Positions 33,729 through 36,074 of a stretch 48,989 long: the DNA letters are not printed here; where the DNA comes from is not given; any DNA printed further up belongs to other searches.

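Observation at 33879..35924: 681-aa protein with twelve evenly spaced GG(D/N)DxY repeats (putative calcium-type beta-solenoid) and HEAT-like tail, divergent from a Crp-like regulator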

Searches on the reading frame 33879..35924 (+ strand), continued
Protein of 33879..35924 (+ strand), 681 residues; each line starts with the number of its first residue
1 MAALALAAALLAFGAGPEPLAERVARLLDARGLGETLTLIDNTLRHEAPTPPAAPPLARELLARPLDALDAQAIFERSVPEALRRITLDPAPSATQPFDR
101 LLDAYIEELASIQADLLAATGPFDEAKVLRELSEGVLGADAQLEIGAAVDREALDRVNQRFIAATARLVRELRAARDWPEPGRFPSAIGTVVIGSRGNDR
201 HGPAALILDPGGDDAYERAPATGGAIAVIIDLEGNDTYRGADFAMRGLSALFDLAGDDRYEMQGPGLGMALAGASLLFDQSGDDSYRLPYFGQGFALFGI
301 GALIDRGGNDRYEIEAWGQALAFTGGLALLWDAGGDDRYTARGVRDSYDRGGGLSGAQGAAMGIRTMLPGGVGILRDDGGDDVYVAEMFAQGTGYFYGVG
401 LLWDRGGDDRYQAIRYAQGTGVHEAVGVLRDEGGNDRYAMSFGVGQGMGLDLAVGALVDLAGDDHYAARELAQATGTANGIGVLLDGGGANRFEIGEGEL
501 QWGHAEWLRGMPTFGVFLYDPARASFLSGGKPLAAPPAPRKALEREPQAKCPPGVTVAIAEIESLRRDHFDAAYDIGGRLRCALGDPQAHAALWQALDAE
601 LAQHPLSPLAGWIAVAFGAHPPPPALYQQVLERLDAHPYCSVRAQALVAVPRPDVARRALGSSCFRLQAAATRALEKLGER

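Call 22: find_homologous_proteins(query=L068:5245-7176:+, max_evalue=0.001)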
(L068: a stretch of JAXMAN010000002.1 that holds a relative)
Query L068:5245-7176:+ (644 aa): 1057 proteins with E <= 0.001 among 8000 candidates; the best 120 are listed.
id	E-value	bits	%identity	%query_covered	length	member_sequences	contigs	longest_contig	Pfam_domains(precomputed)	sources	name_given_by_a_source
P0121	0.0e+0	1308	92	99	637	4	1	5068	-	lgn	-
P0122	4.4e-272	923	67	98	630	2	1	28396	-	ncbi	-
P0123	2.0e-255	868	64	98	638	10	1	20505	-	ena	-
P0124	6.7e-254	863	65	98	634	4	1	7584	-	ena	-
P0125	5.7e-232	790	59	98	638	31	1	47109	-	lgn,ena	-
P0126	1.6e-231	789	59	98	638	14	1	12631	-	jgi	-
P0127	1.2e-228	779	60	98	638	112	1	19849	-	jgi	jgi:hypothetical protein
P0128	9.1e-227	773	61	98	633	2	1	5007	-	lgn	-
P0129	3.4e-226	771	58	98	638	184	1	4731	-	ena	-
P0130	6.6e-225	767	61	98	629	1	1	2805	-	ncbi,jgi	jgi:hypothetical protein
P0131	1.3e-224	766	60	98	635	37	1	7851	-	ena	-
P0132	9.0e-224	763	60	98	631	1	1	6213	-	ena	-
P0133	2.8e-220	752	58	98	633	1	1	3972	-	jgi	jgi:hypothetical protein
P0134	7.5e-219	747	58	98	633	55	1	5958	-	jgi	jgi:hypothetical protein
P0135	2.1e-217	742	59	96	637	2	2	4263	-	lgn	-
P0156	1.6e-179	617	53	95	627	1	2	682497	-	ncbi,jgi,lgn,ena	jgi:hypothetical protein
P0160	3.3e-147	510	48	89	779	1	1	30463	-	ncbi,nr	ncbi:MAG: hypothetical protein KDA22_13940 [Phycisphaerales bacterium]|nr:hypothetical protein [Phyc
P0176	1.4e-132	462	44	92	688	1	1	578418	-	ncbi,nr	ncbi:MAG: hypothetical protein KF724_01875 [Phycisphaeraceae bacterium]|nr:hypothetical protein [Phy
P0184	3.3e-131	457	41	96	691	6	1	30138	-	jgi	jgi:uncharacterized glyoxalase superfamily protein PhnB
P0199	2.1e-129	451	47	89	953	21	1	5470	-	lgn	-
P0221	2.5e-121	425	46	80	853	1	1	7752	-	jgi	jgi:hypothetical protein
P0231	5.4e-120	420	56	56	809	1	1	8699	-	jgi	-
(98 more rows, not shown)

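Call 23: fold_search(model_id=the predicted structure, library=pdb)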
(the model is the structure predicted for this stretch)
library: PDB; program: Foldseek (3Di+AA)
matches with E <= 10: 58; with E <= 0.001: 0
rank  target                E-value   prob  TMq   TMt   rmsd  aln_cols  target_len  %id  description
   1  3p4g_A                9.4e-01  0.54  0.24  0.50   8.3       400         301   13  X-ray crystal structure of a hyperactive, Ca2+-dependent, beta-helical antifreeze protein from an Antarctic bacterium (released 2011-04-27)
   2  6gx7_E                1.2e+00  0.92  0.14  0.45   4.1       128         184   20  Tubulin-CopN-alphaRep complex (released 2019-04-24)
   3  3woy                  1.3e+00  0.20  0.08  0.17  12.1       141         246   14  Crystal structure of CLASP2 TOG domain (TOG2) (released 2015-05-27)
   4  5f0j_A                1.5e+00  0.16  0.09  0.12  13.7       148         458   16  Structure of retromer VPS26-VPS35 subunits bound to SNX3 (released 2016-12-07)
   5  6gwd_H                1.8e+00  0.82  0.14  0.49   4.1       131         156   21  Tubulin:iiH5 alphaRep complex (released 2019-01-30)
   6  2zu0_A                2.7e+00  0.01  0.10  0.13  22.1       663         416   10  Crystal structure of SufC-SufD complex involved in the iron-sulfur cluster biosynthesis (released 2009-03-10)
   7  5nr4_B                3.0e+00  0.33  0.12  0.30   8.6       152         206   14  Crystal structure of Clasp2 TOG1 domain (released 2018-05-30)
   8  9p6c_B                3.2e+00  0.30  0.12  0.43   4.6       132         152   23  RTX domain block V of adenylate cyclase toxin with mutations D1533N, A1542N, D1560N, S1569N, D1587N, H1598N, H1608N (released 2025-12-24)
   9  5nr4_A                3.3e+00  0.16  0.10  0.24  10.3       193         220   11  Crystal structure of Clasp2 TOG1 domain (released 2018-05-30)
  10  7t1s_B                3.3e+00  0.09  0.08  0.19  12.3       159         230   20  Crystal structure of a bacterial sterol transporter (released 2022-12-14)
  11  7bfp_C                3.6e+00  0.41  0.13  0.26   5.2       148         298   14  Structure of the Integrator cleavage module with INTS4/9/11 (released 2021-03-24)
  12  8d00                  4.0e+00  0.60  0.15  0.31   3.9       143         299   11  Structure of the Arabidopsis thaliana SPIRAL2 TOG domain (released 2023-11-29)
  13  7rah_E                4.0e+00  0.04  0.14  0.21  13.8       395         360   14  Adenylate cyclase toxin RTX domain fragment bound to M1H5 Fab and M2B10 Fab (released 2021-09-15)
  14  5awg_E                4.2e+00  0.01  0.07  0.09  19.4       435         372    9  Crystal structure of Hg-bound SufB-SufC-SufD complex from Escherichia coli (released 2015-11-11)
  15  4y5j                  4.6e+00  0.28  0.13  0.31   7.2       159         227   13  Drosophila melanogaster Mini spindles TOG3 (released 2015-03-11)
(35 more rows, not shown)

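Call 24: find_encoding_contigs(protein=P0089, flank=8000, max_places=1)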
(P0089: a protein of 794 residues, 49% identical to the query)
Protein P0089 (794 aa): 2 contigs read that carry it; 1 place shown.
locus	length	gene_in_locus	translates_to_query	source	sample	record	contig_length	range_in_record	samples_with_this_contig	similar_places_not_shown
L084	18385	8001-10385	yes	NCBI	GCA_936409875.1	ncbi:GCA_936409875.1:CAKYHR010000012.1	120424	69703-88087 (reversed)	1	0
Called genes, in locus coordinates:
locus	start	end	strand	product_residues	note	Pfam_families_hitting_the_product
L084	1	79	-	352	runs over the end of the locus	PF00581:Rhodanese, PF26341:AAA_SelU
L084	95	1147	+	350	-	PF00586:AIRS, PF02769:AIRS_C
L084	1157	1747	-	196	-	PF25182:NonGDSL, PF00657:Lipase_GDSL, PF13472:Lipase_GDSL_2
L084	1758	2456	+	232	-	PF00005:ABC_tran, PF13304:AAA_21 (faint)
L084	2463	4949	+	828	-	PF12704:MacB_PCD (weak), PF02687:FtsX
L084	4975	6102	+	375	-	PF02646:RmuC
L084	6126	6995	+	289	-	PF00753:Lactamase_B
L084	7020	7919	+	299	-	PF00753:Lactamase_B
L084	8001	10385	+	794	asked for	-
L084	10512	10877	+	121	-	PF00072:Response_reg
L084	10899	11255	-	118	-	PF06993:DUF1304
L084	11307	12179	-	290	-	PF02129:Peptidase_S15, PF01738:DLH, PF12146:Hydrolase_4 (faint), PF00326:Peptidase_S9 (weak), PF07859:Abhydrolase_3 (faint)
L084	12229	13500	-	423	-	PF03453:MoeA_N, PF00994:MoCF_biosynth, PF03454:MoeA_C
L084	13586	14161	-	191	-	PF12804:NTP_transf_3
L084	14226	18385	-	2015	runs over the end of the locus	PF05860:TPS, PF13229:Beta_helix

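Call 25: find_encoding_contigs(protein=P0156, flank=8000, max_places=1)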
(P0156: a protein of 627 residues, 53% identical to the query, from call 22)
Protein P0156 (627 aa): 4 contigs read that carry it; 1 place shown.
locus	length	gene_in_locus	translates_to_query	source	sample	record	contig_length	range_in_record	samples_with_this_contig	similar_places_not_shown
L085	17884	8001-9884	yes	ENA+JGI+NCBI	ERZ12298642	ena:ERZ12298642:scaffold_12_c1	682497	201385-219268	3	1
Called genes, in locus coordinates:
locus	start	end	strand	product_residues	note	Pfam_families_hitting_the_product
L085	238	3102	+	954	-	-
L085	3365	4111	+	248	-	PF04055:Radical_SAM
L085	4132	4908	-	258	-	-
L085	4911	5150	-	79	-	-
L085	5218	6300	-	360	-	-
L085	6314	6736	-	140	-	-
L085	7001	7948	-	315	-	PF01479:S4, PF00849:PseudoU_synth_2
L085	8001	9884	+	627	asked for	-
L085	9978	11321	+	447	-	PF03631:Virul_fac_BrkB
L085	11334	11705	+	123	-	PF01740:STAS, PF13466:STAS_2 (weak)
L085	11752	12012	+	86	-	-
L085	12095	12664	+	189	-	PF01058:Oxidored_q6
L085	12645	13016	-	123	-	-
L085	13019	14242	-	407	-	PF00155:Aminotran_1_2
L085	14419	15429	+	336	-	PF03462:PCRF, PF00472:RF-1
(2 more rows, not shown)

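Call 26: find_encoding_contigs(protein=P0176, flank=8000, max_places=1)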
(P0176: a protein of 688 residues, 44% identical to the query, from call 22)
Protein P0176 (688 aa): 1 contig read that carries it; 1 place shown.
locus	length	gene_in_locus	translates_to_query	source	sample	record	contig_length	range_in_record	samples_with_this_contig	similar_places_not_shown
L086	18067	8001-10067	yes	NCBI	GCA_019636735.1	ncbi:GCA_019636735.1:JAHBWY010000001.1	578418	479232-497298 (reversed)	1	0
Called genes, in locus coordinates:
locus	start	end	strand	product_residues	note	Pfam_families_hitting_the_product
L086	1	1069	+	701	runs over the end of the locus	PF02163:Peptidase_M50, PF00595:PDZ (faint), PF13180:PDZ_2 (faint), PF17820:PDZ_6 (faint)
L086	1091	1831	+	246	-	PF00106:adh_short, PF01370:Epimerase (weak), PF08659:KR, PF13561:adh_short_C2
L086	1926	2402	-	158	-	PF01668:SmpB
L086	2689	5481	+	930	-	-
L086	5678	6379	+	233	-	PF04055:Radical_SAM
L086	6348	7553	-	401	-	PF01479:S4, PF00849:PseudoU_synth_2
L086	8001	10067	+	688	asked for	-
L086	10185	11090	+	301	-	PF03631:Virul_fac_BrkB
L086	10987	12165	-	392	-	PF07607:DUF1570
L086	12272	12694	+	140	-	PF01740:STAS (weak)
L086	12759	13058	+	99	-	-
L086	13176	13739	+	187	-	PF01058:Oxidored_q6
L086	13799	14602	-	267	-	PF02146:SIR2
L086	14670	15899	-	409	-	PF00155:Aminotran_1_2, PF01041:DegT_DnrJ_EryC1 (weak)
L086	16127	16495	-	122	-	PF09966:DUF2200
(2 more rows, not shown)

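Call 28: search_protein_families(library=pfam, proteins=[L058:5767-8910:+, L068:5245-7176:+, P0199, P0221, P0231, P0093, P0184, P0160], max_evalue=1)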
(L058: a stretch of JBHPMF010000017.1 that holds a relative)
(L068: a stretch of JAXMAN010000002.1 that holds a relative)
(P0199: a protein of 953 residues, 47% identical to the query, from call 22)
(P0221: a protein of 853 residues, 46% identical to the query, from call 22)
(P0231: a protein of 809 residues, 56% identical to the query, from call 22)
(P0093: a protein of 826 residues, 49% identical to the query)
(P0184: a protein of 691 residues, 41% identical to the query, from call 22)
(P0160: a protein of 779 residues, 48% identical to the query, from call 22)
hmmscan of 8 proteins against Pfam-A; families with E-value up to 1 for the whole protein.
L058:5767-8910:+ (1048 aa): 13 families
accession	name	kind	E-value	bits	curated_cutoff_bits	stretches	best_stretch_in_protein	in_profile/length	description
PF13646.12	HEAT_2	-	6.7e-23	81.2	27.7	2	960-1042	3-87/88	HEAT repeats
PF02985.28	HEAT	-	2.9e-11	43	23.5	2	835-860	3-28/31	HEAT repeat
PF12717.13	Cnd1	-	8e-07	29.7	26.4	1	955-1016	20-87/162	non-SMC mitotic condensation complex subunit 1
PF13513.12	HEAT_EZ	-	6.8e-05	23.7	27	0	846-859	1-21/55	HEAT-like repeat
PF22743.2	PspAA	-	0.004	17.8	27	1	995-1045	5-55/92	PspA-Associated protein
PF01602.26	Adaptin_N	-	0.011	14.8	37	1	806-880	84-165/524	Adaptin N terminal region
PF24714.1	TOR1L1_N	-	0.014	15.2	43.3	0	832-860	211-239/281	TORTIFOLIA1 N-terminal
PF18944.7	DUF5691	-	0.067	13.1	27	1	802-860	186-244/491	Family of unknown function (DUF5691)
PF25151.1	TPR_Trm732_C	-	0.073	13.4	27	1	834-880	99-143/159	Trm732, C-terminal TPR repeats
PF21581.3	SCD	-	0.15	12.8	27.5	0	993-1014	36-57/75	Stromalin conservative domain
PF03130.22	HEAT_PBS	-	0.17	13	20.9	0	848-863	1-16/27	PBS lyase HEAT-like repeat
PF25767.1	ARM_TBCD_2nd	-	0.17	11.7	29.7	0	944-994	65-115/245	Tubulin-specific chaperone D-like, ARM repeats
PF13251.12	DUF4042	-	0.18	11.9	27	0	839-870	47-77/182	Domain of unknown function (DUF4042)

L068:5245-7176:+ (644 aa): 0 families

P0199 (953 aa): 0 families

P0221 (853 aa): 1 family
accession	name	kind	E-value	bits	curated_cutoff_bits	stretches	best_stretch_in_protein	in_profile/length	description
PF13180.12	PDZ_2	-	0.015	16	27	1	80-152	2-70/80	PDZ domain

P0231 (809 aa): 1 family
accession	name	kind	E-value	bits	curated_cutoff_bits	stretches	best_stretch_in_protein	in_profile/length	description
PF13180.12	PDZ_2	-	0.26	12.1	27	1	77-152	1-70/80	PDZ domain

P0093 (826 aa): 1 family
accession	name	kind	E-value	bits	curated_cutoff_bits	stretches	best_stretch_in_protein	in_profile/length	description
PF13646.12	HEAT_2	-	0.093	13.5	27.7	1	714-792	3-80/88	HEAT repeats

P0184 (691 aa): 0 families

P0160 (779 aa): 0 families

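Call 31: search_solved_structures(query=A1, max_evalue=10, show_alignments=3)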
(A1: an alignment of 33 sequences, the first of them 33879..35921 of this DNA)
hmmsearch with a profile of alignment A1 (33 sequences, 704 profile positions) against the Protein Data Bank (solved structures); distinct sequences matched with E-value up to 10: 6.
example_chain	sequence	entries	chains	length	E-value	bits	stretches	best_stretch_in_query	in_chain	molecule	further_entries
4wzr_A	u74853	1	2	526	0.033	15.8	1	546-664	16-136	Pumilio domain-containing protein KIAA0020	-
4wzw_A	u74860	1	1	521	0.038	15.5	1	547-665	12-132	Pumilio domain-containing protein KIAA0020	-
2x17_0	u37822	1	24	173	1.4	10.4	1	68-137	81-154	PUTATIVE FERRITIN HOMOLOG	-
2jd6_0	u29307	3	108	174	1.4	10.3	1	68-137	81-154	FERRITIN HOMOLOG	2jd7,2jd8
7ohf_A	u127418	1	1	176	1.5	10.3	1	68-137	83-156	Ferritin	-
7trw_A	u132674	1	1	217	2.4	9.6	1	613-657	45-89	LysR-family transcriptional regulatory protein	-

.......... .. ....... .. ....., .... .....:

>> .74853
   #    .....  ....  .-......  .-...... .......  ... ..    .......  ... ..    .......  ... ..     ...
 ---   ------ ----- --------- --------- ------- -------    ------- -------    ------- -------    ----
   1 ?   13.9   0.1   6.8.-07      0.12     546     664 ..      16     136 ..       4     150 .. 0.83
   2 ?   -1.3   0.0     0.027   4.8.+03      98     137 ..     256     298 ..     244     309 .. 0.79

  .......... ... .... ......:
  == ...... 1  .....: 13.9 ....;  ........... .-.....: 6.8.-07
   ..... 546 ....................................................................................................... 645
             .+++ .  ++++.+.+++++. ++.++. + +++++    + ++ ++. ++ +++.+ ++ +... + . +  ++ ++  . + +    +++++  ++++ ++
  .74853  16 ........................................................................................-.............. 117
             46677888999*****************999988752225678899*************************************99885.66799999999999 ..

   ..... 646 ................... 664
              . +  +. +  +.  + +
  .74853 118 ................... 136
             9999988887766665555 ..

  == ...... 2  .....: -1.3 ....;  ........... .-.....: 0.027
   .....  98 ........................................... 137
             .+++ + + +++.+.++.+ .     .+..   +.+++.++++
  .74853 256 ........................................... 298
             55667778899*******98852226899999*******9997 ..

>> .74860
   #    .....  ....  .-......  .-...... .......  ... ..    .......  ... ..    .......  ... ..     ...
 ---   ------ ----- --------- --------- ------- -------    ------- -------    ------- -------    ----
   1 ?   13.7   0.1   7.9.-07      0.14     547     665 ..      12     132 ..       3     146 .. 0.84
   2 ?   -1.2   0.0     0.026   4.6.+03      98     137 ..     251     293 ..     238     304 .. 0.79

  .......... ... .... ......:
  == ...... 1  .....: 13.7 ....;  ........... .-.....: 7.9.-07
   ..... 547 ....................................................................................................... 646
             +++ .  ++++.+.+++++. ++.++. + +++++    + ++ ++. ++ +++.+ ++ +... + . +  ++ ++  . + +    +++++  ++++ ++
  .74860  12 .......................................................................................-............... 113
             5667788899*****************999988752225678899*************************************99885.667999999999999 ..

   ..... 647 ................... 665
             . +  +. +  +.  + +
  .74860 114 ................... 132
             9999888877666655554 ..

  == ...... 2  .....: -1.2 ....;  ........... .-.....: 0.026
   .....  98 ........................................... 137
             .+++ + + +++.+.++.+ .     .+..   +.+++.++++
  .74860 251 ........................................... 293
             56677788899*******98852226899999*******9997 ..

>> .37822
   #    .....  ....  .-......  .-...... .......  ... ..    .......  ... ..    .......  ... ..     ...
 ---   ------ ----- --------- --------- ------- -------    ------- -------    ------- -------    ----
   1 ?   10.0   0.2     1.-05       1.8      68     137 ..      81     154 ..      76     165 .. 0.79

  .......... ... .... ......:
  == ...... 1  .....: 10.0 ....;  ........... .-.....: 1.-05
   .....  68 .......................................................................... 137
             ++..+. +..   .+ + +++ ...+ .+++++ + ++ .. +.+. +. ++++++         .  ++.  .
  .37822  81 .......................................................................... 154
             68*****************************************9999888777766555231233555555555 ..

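Call 46: search_protein_families(library=pfam, proteins=[L056:3982-6117:+, L078:4924-7113:+, L069:4942-7302:+, L076:4891-7290:+, L073:3600-6044:+, L065:5197-7137:+, L049:5848-8238:+, L051:5953-8319:+], max_evalue=0.1)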
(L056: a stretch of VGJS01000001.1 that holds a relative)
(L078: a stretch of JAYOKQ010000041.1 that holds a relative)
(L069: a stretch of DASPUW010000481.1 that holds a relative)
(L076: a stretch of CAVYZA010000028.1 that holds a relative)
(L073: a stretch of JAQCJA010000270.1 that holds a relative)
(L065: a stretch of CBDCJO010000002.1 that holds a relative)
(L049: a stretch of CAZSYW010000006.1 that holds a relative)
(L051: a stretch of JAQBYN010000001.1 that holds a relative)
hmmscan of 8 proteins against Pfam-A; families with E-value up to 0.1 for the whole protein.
L056:3982-6117:+ (712 aa): 3 families
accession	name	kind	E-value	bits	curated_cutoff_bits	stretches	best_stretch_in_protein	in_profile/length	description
PF13180.12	PDZ_2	-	7.5e-06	26.6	27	1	32-104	1-72/80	PDZ domain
PF17820.7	PDZ_6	-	1e-05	25.6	27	1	48-98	2-51/54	PDZ domain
PF00595.29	PDZ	-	0.032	15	23.2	1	44-70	25-51/81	PDZ domain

L078:4924-7113:+ (730 aa): 3 families
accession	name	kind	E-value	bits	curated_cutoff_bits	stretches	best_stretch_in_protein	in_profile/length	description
PF13180.12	PDZ_2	-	3e-10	40.7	27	1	34-113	1-80/80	PDZ domain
PF17820.7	PDZ_6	-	5.9e-10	39.2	27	1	48-102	1-54/54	PDZ domain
PF00595.29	PDZ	-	0.00018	22.2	23.2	1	36-87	12-67/81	PDZ domain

L069:4942-7302:+ (787 aa): 2 families
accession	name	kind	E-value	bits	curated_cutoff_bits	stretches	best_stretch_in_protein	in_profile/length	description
PF13180.12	PDZ_2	-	0.0026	18.4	27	1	73-141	4-69/80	PDZ domain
PF00595.29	PDZ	-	0.016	16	23.2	1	68-121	8-61/81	PDZ domain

L076:4891-7290:+ (800 aa): 1 family
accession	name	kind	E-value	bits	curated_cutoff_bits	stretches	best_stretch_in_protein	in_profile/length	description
PF13180.12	PDZ_2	-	0.014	16.1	27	1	86-155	4-70/80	PDZ domain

L073:3600-6044:+ (815 aa): 3 families
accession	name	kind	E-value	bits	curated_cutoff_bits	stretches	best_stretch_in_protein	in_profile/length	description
PF13180.12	PDZ_2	-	1.1e-09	38.8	27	1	108-184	1-77/80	PDZ domain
PF17820.7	PDZ_6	-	5.6e-06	26.4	27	1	126-166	5-44/54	PDZ domain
PF00595.29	PDZ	-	0.0065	17.3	23.2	1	104-172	9-78/81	PDZ domain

L065:5197-7137:+ (647 aa): 0 families

L049:5848-8238:+ (797 aa): 2 families
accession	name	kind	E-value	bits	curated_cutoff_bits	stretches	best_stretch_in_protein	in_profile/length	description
PF13646.12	HEAT_2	-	7.4e-05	23.4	27.7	1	705-780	3-76/88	HEAT repeats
PF12717.13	Cnd1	-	0.024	15.1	26.4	1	689-770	9-94/162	non-SMC mitotic condensation complex subunit 1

L051:5953-8319:+ (789 aa): 0 families
